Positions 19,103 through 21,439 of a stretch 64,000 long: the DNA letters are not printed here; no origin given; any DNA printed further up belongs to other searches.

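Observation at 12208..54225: Three paralogous modules of a giant GspK/PilX-like protein plus two pseudopilins, with no pilus or T2SS machinery nearby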

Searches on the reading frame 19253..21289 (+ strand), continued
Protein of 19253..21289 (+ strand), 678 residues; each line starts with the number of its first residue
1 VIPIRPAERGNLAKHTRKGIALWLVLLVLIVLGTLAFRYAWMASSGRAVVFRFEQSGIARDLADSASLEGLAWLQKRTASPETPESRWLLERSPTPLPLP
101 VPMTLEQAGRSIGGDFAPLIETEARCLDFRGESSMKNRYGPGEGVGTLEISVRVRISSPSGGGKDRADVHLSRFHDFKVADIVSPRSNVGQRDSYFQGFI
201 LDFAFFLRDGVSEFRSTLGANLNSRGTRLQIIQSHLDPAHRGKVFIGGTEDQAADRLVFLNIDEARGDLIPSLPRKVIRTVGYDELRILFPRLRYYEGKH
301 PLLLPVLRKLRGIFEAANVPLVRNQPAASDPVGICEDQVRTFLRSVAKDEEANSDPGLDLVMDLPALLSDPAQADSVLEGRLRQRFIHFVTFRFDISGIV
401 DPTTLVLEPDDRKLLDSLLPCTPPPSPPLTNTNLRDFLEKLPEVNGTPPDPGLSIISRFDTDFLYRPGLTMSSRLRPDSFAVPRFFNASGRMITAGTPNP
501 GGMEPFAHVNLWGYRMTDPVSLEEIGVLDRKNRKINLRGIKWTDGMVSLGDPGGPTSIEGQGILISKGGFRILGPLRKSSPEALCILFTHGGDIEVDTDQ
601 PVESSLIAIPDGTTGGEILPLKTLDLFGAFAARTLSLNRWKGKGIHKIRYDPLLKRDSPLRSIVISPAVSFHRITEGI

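Call 57: find_encoding_contigs(protein=P0106, flank=10000, max_places=3)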
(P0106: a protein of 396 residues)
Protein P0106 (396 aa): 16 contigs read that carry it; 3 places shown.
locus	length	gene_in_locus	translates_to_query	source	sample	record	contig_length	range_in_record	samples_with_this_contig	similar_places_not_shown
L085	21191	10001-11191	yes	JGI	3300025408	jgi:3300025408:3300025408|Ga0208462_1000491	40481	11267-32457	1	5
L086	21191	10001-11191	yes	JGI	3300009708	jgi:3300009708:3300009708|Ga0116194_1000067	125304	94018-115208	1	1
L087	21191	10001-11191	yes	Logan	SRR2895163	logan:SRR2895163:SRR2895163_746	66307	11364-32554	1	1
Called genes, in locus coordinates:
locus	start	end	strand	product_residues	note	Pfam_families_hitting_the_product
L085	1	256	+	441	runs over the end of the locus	PF04389:Peptidase_M28 (weak), PF01546:Peptidase_M20, PF07687:M20_dimer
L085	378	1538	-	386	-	PF04015:DUF362, PF00037:Fer4 (faint), PF12797:Fer4_2 (faint), PF12837:Fer4_6 (faint), PF13237:Fer4_10, PF14697:Fer4_21 (weak), PF12838:Fer4_7, PF13187:Fer4_9 (weak)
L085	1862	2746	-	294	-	PF24699:DUF7663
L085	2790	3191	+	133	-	PF02001:DUF134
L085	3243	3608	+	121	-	PF02579:Nitro_FeMo-Co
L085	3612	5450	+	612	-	PF01656:CbiA, PF10609:ParA (weak), PF14697:Fer4_21, PF01656:CbiA, PF12838:Fer4_7, PF13237:Fer4_10, PF14697:Fer4_21, PF10609:ParA, +17 more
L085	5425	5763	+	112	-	PF02579:Nitro_FeMo-Co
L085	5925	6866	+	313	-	PF00005:ABC_tran, PF13304:AAA_21 (faint)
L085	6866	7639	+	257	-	PF12679:ABC2_membrane_2, PF12730:ABC2_membrane_4, PF13346:ABC2_membrane_5 (weak)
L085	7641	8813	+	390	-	-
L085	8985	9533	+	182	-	PF07638:Sigma70_ECF, PF04542:Sigma70_r2, PF04545:Sigma70_r4, PF08281:Sigma70_r4_2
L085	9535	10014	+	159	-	-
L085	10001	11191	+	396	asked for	-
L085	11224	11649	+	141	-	-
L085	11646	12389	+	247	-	-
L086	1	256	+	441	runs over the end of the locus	PF04389:Peptidase_M28 (weak), PF01546:Peptidase_M20, PF07687:M20_dimer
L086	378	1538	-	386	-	PF04015:DUF362, PF00037:Fer4 (faint), PF12797:Fer4_2 (faint), PF12837:Fer4_6 (faint), PF13237:Fer4_10, PF14697:Fer4_21 (weak), PF12838:Fer4_7, PF13187:Fer4_9 (weak)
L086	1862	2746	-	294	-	PF24699:DUF7663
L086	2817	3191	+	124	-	PF02001:DUF134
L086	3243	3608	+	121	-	PF02579:Nitro_FeMo-Co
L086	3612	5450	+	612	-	PF01656:CbiA, PF10609:ParA (weak), PF14697:Fer4_21, PF01656:CbiA, PF12838:Fer4_7, PF13237:Fer4_10, PF14697:Fer4_21, PF10609:ParA, +17 more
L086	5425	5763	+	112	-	PF02579:Nitro_FeMo-Co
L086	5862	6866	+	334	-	PF00005:ABC_tran, PF13304:AAA_21 (faint)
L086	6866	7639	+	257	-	PF12679:ABC2_membrane_2, PF12730:ABC2_membrane_4, PF13346:ABC2_membrane_5 (weak)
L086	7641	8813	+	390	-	-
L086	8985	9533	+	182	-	PF07638:Sigma70_ECF, PF04542:Sigma70_r2, PF04545:Sigma70_r4, PF08281:Sigma70_r4_2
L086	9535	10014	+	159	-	-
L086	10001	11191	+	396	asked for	-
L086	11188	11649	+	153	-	-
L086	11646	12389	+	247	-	-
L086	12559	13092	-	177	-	PF07813:LTXXQ (weak)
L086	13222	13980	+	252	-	PF00072:Response_reg, PF00486:Trans_reg_C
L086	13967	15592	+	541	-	PF00672:HAMP, PF00512:HisKA, PF02518:HATPase_c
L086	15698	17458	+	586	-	PF01336:tRNA_anti-codon, PF00152:tRNA-synt_2, PF02938:GAD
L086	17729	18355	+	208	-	PF05685:Uma2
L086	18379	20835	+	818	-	-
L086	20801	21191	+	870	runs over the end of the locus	PF00270:DEAD, PF00271:Helicase_C, PF04408:WHD_HA2 (weak), PF08482:HrpB_C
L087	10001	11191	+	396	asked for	-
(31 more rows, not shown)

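Call 58: find_encoding_contigs(protein=P0108, flank=10000, max_places=1)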
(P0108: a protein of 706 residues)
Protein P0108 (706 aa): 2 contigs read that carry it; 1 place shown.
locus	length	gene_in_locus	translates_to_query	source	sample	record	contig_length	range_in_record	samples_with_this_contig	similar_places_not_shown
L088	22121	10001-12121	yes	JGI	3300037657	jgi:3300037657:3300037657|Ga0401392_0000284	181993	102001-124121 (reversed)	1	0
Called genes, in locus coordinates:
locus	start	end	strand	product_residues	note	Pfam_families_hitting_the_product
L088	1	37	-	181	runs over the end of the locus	-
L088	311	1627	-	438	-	PF13529:Peptidase_C39_2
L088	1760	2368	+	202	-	-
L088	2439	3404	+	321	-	-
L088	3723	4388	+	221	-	PF04542:Sigma70_r2, PF08281:Sigma70_r4_2 (weak)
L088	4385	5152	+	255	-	-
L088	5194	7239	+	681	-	-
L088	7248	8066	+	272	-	PF07963:N_methyl (weak)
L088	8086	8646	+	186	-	-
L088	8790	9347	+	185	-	-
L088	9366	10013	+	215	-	-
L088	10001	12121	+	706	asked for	-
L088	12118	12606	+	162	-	-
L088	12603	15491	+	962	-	PF00672:HAMP (faint), PF07228:SpoIIE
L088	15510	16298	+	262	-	-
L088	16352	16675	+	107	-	-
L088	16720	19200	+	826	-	PF13646:HEAT_2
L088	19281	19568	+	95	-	PF01479:S4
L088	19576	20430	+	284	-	PF00398:RrnaAD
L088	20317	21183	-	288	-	PF00899:ThiF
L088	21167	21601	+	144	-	-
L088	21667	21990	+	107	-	-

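Call 59: find_encoding_contigs(protein=P0046, flank=10000, max_places=1)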
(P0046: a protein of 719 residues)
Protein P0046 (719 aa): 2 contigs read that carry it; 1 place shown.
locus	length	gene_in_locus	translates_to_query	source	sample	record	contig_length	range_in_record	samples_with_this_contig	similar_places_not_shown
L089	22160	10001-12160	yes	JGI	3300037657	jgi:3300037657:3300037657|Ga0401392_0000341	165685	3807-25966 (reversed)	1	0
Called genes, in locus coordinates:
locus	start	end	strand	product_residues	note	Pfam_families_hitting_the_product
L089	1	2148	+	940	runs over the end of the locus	PF00672:HAMP, PF07228:SpoIIE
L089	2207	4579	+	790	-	PF13646:HEAT_2 (weak)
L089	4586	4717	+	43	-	-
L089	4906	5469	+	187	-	-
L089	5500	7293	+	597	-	-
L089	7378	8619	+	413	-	-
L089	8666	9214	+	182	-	PF04542:Sigma70_r2, PF08281:Sigma70_r4_2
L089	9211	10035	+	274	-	PF04773:FecR (weak)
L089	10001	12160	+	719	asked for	-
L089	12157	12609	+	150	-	-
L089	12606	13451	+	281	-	-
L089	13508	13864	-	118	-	-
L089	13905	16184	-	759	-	-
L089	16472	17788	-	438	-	PF05977:MFS_3, PF07690:MFS_1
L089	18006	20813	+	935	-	PF00672:HAMP, PF00211:Guanylate_cyc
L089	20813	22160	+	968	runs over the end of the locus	PF00672:HAMP, PF00211:Guanylate_cyc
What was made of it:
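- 18624..19256 (+): Putative anti-sigma factor (210 aa). It has an HxxxCxxC motif, one membrane helix and a Pro/Gly-rich tail. Its stop codon overlaps the B1 start (GTGA). The equivalent gene in L089 has a weak FecR hit (call 59).
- On ZAS/FecR-type anti-sigma factor (18624-19256): The positional equivalent in L089 has a weak FecR hit (call 59).
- One anti-sigma is weakly FecR-like (call 59).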

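Call 61: find_encoding_contigs(protein=P0065, flank=10000, max_places=1)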
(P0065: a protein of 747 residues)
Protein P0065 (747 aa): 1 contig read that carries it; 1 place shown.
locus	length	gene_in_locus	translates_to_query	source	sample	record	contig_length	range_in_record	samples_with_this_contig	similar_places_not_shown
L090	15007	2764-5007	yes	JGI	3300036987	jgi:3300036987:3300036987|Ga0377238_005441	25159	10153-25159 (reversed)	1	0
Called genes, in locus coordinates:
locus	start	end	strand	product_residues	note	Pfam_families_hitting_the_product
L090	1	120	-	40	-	?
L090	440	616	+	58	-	-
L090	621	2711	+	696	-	-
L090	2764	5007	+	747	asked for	-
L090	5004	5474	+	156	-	-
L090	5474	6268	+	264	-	PF07963:N_methyl (weak)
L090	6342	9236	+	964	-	-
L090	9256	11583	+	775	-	-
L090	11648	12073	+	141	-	-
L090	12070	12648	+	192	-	-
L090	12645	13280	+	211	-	PF14559:TPR_19 (faint), PF13428:TPR_14 (faint)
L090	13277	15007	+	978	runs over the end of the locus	PF00672:HAMP, PF07228:SpoIIE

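Call 62: find_encoding_contigs(protein=P0119, flank=10000, max_places=1)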
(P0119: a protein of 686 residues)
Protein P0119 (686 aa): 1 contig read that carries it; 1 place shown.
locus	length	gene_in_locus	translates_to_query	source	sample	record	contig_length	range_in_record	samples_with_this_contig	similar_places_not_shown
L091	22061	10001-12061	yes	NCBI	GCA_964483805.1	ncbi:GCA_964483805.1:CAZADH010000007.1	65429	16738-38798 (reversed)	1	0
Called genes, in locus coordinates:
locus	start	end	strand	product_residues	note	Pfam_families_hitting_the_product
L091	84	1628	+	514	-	PF00479:G6PD_N, PF02781:G6PD_C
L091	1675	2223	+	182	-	PF01966:HD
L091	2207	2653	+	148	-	-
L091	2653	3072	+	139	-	-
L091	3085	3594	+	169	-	PF00583:Acetyltransf_1, PF13673:Acetyltransf_10 (weak), PF13508:Acetyltransf_7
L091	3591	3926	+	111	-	-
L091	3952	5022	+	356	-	PF00535:Glycos_transf_2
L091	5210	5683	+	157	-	PF00254:FKBP_C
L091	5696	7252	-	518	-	-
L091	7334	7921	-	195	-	-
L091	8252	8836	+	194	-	-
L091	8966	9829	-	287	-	PF04794:YdjC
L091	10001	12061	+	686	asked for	-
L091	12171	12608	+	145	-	-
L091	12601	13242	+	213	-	PF07963:N_methyl (weak)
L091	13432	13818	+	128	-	-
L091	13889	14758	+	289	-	PF01182:Glucosamine_iso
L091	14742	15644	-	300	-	PF00892:EamA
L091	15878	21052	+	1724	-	PF13205:Big_5 (faint), PF00112:Peptidase_C1, PF00041:fn3, PF01108:Tissue_fac (faint), PF21910:GH85_C (faint), PF03781:FGE-sulfatase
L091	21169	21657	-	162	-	PF01554:MatE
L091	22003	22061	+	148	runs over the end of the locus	-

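Call 76: list_cluster_members(proteins=[L089:12606-13451:+, L086:11646-12389:+, L090:5474-6268:+, L091:12601-13242:+, L088:7248-8066:+, L089:12157-12609:+, L086:11188-11649:+, L090:5004-5474:+, L091:12171-12608:+, L088:12118-12606:+])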
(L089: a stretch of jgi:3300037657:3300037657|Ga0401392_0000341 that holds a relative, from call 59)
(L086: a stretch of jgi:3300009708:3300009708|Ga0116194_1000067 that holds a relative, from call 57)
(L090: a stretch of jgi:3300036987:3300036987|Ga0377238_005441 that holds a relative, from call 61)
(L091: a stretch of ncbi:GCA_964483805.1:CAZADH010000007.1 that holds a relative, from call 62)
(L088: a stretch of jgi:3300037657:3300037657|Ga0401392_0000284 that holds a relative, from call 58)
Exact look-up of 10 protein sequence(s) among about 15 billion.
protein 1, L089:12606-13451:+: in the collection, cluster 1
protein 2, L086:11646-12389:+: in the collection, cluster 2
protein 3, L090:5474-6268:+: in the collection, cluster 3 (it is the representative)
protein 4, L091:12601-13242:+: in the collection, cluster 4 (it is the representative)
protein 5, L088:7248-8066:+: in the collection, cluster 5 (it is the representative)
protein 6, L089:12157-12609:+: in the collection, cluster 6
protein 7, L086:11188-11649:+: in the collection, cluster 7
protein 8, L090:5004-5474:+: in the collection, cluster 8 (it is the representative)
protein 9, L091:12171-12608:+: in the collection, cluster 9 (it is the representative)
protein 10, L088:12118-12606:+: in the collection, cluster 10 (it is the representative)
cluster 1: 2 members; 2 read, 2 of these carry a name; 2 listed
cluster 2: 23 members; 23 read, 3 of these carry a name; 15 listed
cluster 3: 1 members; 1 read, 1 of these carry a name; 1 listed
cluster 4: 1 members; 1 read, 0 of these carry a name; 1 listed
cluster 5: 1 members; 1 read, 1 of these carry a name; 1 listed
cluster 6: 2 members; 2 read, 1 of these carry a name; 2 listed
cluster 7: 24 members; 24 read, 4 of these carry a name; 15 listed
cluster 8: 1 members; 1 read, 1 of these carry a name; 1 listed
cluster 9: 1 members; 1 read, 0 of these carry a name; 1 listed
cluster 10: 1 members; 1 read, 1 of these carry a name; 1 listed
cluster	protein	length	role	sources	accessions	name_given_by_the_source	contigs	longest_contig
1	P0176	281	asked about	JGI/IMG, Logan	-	hypothetical protein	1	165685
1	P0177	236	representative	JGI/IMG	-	hypothetical protein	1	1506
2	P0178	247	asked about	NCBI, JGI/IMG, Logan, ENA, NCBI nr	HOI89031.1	MAG TPA: prepilin-type N-terminal cleavage/methylation domain-containing protein ... | hypothetical protein | prepilin-type N-terminal cleavage/methylation domain-containing protein [Candidatus ...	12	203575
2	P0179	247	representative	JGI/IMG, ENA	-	-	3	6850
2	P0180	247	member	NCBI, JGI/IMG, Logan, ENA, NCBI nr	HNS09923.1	MAG TPA: hypothetical protein PKN29_09500 [Candidatus Ozemobacteraceae bacterium] | hypothetical protein [Candidatus Ozemobacteraceae bacterium]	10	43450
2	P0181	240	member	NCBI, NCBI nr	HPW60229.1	MAG TPA: prepilin-type N-terminal cleavage/methylation domain-containing protein, partial ... | prepilin-type N-terminal cleavage/methylation domain-containing protein [Candidatus ...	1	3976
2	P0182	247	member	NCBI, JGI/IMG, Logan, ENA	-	-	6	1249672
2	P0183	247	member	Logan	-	-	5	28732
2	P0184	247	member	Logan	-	-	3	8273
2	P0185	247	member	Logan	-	-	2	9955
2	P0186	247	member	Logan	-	-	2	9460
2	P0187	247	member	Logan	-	-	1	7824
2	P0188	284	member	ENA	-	-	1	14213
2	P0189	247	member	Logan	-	-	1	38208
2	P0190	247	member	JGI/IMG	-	-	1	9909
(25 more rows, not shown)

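Call 101: find_encoding_contigs(protein=P0151, flank=10000, max_places=1)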
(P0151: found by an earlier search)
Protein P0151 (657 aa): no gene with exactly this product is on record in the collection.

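Call 102: find_encoding_contigs(protein=P0007, flank=10000, max_places=1)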
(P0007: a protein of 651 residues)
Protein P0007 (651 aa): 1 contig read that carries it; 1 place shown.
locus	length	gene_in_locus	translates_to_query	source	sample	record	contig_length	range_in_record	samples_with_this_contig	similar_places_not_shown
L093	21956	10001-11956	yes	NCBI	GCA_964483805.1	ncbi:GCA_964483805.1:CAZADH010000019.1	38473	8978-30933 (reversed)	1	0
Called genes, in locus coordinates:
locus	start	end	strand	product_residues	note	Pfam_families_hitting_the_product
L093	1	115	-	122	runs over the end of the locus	-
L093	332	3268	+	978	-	PF00672:HAMP, PF07228:SpoIIE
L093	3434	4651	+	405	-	-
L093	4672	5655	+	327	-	-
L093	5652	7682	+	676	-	PF13513:HEAT_EZ (faint), PF13646:HEAT_2, PF00514:Arm (faint), PF13646:HEAT_2 (weak)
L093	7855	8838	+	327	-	-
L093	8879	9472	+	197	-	PF04542:Sigma70_r2, PF08281:Sigma70_r4_2, PF04545:Sigma70_r4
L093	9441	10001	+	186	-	-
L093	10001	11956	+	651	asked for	-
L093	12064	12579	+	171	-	-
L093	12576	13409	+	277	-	-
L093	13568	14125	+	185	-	-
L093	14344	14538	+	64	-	-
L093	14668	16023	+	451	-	PF03349:Toluene_X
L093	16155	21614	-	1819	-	PF12458:DUF3686, PF25472:DUF7902, PF13401:AAA_22 (faint), PF00004:AAA (weak), PF07728:AAA_5 (weak)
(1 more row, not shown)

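Call 103: find_encoding_contigs(protein=P0004, flank=10000, max_places=1)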
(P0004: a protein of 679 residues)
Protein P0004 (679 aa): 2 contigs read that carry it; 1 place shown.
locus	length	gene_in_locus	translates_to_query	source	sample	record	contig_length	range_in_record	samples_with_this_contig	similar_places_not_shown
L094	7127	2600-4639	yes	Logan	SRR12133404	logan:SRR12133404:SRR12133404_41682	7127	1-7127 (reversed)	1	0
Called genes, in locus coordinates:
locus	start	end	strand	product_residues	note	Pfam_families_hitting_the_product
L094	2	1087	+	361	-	?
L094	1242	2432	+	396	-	-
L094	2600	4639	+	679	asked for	-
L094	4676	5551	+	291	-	PF01842:ACT, PF00551:Formyl_trans_N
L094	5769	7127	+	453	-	?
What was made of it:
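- One large family member (P0004, L094) occurs without adjacent pseudopilins (call 103).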
